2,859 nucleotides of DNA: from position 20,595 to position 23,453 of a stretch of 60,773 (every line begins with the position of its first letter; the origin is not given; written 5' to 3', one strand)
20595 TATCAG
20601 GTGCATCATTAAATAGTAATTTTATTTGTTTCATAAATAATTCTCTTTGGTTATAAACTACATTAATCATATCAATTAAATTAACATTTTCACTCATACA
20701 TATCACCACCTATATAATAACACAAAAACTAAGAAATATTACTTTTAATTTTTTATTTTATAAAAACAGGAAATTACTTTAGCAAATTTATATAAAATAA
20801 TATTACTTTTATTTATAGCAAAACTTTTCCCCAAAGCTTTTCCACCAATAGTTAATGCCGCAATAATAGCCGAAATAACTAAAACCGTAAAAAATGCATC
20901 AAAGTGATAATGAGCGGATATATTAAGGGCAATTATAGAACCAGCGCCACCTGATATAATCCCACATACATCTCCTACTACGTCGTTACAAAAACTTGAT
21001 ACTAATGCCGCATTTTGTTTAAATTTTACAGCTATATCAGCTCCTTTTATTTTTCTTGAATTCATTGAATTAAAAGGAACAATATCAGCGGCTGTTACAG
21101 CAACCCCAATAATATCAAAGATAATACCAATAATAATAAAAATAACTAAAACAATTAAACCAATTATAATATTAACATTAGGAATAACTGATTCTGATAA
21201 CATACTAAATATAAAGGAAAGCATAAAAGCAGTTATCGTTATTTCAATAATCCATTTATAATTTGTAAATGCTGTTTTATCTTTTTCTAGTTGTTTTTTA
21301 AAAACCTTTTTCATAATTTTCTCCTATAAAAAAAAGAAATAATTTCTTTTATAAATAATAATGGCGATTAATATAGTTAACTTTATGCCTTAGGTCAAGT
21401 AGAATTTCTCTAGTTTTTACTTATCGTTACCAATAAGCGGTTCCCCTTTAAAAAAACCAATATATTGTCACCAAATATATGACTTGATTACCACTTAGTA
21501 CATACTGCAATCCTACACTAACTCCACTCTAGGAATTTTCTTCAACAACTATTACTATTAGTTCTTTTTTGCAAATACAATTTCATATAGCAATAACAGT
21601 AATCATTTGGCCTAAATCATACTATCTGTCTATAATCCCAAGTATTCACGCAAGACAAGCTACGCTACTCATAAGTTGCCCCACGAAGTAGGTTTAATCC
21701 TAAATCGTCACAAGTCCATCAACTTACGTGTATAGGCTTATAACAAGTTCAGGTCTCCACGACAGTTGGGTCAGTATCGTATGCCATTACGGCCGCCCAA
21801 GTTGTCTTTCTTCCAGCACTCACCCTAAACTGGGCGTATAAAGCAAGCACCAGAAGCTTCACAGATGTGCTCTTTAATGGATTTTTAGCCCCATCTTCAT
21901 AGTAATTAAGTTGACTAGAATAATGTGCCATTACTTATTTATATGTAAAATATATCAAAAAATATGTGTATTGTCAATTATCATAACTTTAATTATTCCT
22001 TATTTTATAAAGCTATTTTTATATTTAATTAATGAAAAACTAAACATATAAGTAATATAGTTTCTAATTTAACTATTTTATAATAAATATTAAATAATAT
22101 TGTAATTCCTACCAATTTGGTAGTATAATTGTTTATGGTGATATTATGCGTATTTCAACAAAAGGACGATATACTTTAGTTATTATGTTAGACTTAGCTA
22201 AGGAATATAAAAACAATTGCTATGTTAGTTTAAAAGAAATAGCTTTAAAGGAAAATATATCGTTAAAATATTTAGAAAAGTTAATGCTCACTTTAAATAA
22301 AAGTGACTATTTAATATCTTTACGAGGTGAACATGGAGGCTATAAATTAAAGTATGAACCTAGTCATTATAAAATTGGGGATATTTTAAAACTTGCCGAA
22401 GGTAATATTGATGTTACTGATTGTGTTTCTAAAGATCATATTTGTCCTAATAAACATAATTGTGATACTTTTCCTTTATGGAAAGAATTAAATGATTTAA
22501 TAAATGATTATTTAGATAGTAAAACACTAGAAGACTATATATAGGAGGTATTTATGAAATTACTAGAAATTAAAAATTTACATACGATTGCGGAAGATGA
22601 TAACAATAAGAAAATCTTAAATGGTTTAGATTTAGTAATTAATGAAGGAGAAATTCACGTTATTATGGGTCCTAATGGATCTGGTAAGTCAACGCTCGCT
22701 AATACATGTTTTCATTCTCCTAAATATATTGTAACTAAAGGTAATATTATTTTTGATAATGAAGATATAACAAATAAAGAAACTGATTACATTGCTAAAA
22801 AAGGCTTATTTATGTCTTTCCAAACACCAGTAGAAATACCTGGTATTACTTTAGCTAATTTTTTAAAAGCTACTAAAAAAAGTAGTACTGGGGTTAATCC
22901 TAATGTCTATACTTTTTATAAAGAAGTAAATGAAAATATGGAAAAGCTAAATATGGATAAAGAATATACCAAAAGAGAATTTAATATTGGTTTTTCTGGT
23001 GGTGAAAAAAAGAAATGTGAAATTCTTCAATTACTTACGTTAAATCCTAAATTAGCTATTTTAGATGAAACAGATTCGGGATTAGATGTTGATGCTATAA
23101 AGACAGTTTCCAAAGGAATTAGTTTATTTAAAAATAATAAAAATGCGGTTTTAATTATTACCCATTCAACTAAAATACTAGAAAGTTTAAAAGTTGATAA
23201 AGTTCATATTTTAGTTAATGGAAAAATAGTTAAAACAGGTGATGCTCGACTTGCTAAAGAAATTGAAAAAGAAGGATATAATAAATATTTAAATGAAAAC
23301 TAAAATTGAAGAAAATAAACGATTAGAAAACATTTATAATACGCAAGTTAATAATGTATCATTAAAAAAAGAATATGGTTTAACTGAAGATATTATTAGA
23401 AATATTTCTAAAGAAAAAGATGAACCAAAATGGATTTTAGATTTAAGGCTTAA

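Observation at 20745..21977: ~600-nt ornate RNA candidate with an adjacent 4-TM DxxxD protein: OLE/OapA-like ribonucleoprotein locus in an unusual context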

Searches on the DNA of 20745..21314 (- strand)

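Call 17: search_rna_families(sources=[L007, L008, L009, L010, L011, L012, L013], threshold=gathering)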
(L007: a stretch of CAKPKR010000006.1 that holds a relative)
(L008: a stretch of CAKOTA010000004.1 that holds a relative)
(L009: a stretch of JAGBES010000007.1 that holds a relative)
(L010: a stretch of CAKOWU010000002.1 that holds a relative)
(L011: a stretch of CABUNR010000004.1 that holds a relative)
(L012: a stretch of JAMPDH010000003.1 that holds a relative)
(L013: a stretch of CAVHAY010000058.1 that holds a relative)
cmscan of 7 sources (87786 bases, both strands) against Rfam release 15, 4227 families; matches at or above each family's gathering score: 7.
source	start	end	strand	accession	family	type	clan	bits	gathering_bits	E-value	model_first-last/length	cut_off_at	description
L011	5355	5959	+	RF01071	OLE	Gene;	-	409.6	50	1e-116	1-616/616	no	Ornate Large Extremophilic RNA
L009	5355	5963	+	RF01071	OLE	Gene;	-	408.6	50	1.9e-116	1-616/616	no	Ornate Large Extremophilic RNA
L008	3809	4410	+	RF01071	OLE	Gene;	-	398.2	50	2.3e-113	1-616/616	no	Ornate Large Extremophilic RNA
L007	3809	4410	+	RF01071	OLE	Gene;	-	397.8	50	3e-113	1-616/616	no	Ornate Large Extremophilic RNA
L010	5352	5958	+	RF01071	OLE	Gene;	-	388.1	50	2.4e-110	1-616/616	no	Ornate Large Extremophilic RNA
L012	5356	5969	+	RF01071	OLE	Gene;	-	387.2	50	4.3e-110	1-616/616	no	Ornate Large Extremophilic RNA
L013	5368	5973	+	RF01071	OLE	Gene;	-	385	50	1.9e-109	1-616/616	no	Ornate Large Extremophilic RNA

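Call 45: search_rna_families(sources=[L014, L015, L016], threshold=gathering)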
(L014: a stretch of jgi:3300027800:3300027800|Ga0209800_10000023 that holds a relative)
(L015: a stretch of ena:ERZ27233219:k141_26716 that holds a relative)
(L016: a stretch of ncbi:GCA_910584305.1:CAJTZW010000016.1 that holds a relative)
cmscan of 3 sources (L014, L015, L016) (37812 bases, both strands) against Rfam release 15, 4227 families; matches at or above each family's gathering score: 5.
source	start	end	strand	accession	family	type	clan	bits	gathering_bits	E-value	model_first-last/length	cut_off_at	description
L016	5349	5966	+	RF01071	OLE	Gene;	-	414.8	50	1.2e-118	1-616/616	no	Ornate Large Extremophilic RNA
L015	5364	5973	+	RF01071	OLE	Gene;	-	398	50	1.2e-113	1-616/616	no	Ornate Large Extremophilic RNA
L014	5363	5970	+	RF01071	OLE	Gene;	-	371.1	50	1.1e-105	1-616/616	no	Ornate Large Extremophilic RNA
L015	12400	12472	+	RF00005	tRNA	Gene; tRNA;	CL00001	72.1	29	4.9e-14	1-71/71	no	tRNA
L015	11429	11501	-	RF00005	tRNA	Gene; tRNA;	CL00001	69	29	3.4e-13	1-71/71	no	tRNA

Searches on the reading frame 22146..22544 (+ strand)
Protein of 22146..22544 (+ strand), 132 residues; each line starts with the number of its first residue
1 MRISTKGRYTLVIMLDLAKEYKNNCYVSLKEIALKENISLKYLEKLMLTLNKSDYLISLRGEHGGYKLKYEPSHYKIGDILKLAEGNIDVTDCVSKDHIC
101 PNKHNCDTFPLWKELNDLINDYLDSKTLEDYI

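Call 4: search_protein_families(library=pfam, proteins=[window:22146-22544:+], max_evalue=0.01)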
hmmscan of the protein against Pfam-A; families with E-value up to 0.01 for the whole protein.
window:22146-22544:+ (132 aa): 1 family
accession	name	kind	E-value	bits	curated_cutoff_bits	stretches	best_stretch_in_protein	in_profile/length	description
PF02082.26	Rrf2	-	1.8e-31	109.4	30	1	3-130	1-128/132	Iron-dependent Transcriptional regulator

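Call 5: search_protein_families(library=ncbifam, proteins=[window:22146-22544:+], max_evalue=0.01)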
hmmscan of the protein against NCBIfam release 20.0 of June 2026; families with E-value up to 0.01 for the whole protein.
window:22146-22544:+ (132 aa): 8 families
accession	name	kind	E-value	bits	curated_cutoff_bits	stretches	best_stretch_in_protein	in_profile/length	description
TIGR00738.1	rrf2_super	superfamily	2.7e-33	114.7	73.3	1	1-130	1-129/132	Rrf2 family transcriptional regulator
TIGR02010.1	IscR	equivalog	2.8e-33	114.6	207.55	1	1-131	1-129/135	Fe-S cluster assembly transcriptional regulator IscR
NF047409.1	Cys_reg_CymR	equivalog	8.6e-30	103.7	195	1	1-131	1-123/139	cysteine metabolism transcriptional regulator CymR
NF008110.0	PRK10857.1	equivalog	4.1e-23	82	275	1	1-131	1-129/164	Fe-S cluster assembly transcriptional regulator IscR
TIGR02944.1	suf_reg_Xantho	equivalog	3.1e-20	72.9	110.65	1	1-130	2-129/130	SUF system Fe-S cluster assembly regulator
NF008886.0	PRK11920.1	equivalog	5e-09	36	193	1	1-117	1-117/153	iron-responsive transcriptional regulator RirA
NF008240.0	PRK11014.1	equivalog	4.6e-06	26.7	182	1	23-130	22-126/141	nitric oxide-sensing transcriptional repressor NsrR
NF041852.1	trans_reg_HypR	equivalog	0.0069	16.4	180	1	21-82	18-78/139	redox-sensitive transcriptional regulator HypR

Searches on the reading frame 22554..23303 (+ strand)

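Call 4: search_protein_families(library=pfam, proteins=[window:22554-23303:+], max_evalue=0.01)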
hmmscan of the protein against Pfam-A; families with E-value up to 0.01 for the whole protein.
window:22554-23303:+ (249 aa): 8 families
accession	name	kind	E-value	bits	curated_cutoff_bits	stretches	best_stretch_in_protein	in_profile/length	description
PF00005.33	ABC_tran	-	3.6e-23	83.1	25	1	22-173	1-135/137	ABC transporter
PF02463.25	SMC_N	-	4.6e-09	36.5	40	1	33-212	25-205/220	RecF/RecN/SMC N terminal domain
PF13304.12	AAA_21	-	2.5e-07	31.5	27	0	148-209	239-303/304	AAA domain, putative AbiEii toxin, Type IV TA system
PF20720.3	nSTAND3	-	0.00029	21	27.2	0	30-51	15-36/155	Novel STAND NTPase 3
PF13555.12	AAA_29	-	0.0008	19.6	27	1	26-48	16-38/61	P-loop containing region of AAA domain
PF13173.12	AAA_14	-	0.0028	18.1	27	0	33-74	3-42/129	AAA domain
PF19216.5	CoV_NSP15_M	-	0.0034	18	25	0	186-230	60-103/118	Coronavirus replicase NSP15, middle domain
PF03193.22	RsgA_GTPase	-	0.0044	17.3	30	0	13-53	88-127/174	RsgA GTPase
